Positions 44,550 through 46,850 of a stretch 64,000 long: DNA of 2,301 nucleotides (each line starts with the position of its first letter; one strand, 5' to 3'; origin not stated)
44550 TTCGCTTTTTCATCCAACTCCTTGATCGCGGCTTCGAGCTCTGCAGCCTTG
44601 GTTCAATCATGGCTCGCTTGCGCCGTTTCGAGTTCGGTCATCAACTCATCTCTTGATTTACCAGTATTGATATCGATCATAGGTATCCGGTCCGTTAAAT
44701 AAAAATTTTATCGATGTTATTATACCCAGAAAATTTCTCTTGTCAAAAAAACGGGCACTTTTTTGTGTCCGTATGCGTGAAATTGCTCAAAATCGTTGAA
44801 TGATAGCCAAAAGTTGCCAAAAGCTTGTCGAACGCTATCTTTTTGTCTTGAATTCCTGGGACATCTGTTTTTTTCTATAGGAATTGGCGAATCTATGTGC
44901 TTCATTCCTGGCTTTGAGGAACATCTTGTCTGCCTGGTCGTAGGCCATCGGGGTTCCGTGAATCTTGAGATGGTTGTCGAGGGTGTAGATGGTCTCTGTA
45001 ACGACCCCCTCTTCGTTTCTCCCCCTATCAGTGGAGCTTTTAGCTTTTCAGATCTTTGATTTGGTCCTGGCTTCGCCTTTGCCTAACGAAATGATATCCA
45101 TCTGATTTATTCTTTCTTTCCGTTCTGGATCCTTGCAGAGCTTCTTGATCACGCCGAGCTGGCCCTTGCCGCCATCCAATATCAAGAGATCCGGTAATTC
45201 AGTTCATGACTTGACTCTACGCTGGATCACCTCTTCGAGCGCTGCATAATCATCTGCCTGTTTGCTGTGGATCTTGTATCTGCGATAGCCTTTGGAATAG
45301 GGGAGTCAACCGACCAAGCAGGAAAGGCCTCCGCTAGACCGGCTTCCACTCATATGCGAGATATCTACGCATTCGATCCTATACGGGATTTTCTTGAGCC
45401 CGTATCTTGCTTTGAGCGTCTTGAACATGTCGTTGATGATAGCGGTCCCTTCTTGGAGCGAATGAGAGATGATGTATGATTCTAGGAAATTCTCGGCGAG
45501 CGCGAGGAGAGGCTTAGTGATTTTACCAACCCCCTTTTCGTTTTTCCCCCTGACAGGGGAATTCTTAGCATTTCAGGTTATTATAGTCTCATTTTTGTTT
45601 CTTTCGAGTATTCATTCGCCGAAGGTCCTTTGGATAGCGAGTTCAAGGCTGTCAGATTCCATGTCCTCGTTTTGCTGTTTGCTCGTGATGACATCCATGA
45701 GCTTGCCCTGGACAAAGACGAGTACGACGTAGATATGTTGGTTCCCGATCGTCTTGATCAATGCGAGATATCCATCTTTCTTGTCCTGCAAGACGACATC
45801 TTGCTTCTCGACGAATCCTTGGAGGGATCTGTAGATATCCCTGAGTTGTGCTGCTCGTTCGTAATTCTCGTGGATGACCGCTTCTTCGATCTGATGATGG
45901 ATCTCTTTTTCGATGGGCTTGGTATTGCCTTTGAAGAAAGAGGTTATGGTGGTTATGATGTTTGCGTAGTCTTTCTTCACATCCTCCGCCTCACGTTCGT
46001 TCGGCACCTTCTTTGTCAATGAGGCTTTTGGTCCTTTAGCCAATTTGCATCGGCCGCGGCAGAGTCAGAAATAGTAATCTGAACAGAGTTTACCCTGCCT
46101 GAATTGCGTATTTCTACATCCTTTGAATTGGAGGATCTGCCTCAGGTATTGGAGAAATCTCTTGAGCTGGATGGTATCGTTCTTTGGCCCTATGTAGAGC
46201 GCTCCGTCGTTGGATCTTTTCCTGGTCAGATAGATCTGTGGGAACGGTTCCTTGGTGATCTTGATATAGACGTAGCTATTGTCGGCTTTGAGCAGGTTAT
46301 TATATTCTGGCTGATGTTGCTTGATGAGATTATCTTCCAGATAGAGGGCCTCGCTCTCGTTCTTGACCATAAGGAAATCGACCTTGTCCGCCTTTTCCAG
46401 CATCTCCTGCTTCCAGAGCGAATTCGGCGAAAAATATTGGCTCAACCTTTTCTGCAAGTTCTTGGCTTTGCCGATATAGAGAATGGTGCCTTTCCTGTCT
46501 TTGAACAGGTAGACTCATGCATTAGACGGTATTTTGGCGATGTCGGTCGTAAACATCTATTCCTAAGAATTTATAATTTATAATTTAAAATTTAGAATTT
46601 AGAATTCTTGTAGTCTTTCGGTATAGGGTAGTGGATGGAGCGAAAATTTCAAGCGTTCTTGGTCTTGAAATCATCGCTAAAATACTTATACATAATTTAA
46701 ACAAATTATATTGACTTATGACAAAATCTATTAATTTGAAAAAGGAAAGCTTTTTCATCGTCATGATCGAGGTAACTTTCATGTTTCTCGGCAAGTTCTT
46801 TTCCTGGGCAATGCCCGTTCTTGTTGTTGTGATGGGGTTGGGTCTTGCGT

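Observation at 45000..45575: Two in-frame copies of a 51-nt palindromic repeat inserted in uvrC, resembling coding-compatible palindromic elements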

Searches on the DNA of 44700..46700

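Call 86: search_rna_families(source=window, start=44700, end=46700, threshold=evalue, max_evalue=1)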
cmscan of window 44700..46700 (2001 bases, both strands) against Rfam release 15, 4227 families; matches with E-value up to 1: 1.
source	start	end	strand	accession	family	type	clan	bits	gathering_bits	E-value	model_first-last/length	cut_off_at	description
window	44884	44934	-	RF01626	ceN30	Gene; snRNA; snoRNA; CD-box;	-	20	65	0.46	1-73/73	no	Caenorhabditis snoRNA ceN30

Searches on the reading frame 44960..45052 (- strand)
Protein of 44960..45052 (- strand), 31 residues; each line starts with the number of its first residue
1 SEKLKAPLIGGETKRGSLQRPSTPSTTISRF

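Call 70: search_protein_representatives(protein=window:44960-45052:-)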
Query: 31 residues. Proteins with E-value up to 0.001 (for the whole library): 2; up to 1e-10: 1; up to 1e-30: 0. The best 2 are listed.
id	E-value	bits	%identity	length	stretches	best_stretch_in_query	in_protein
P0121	8.3e-14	63.4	-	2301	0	-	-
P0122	2.9e-04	35.2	45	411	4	6-27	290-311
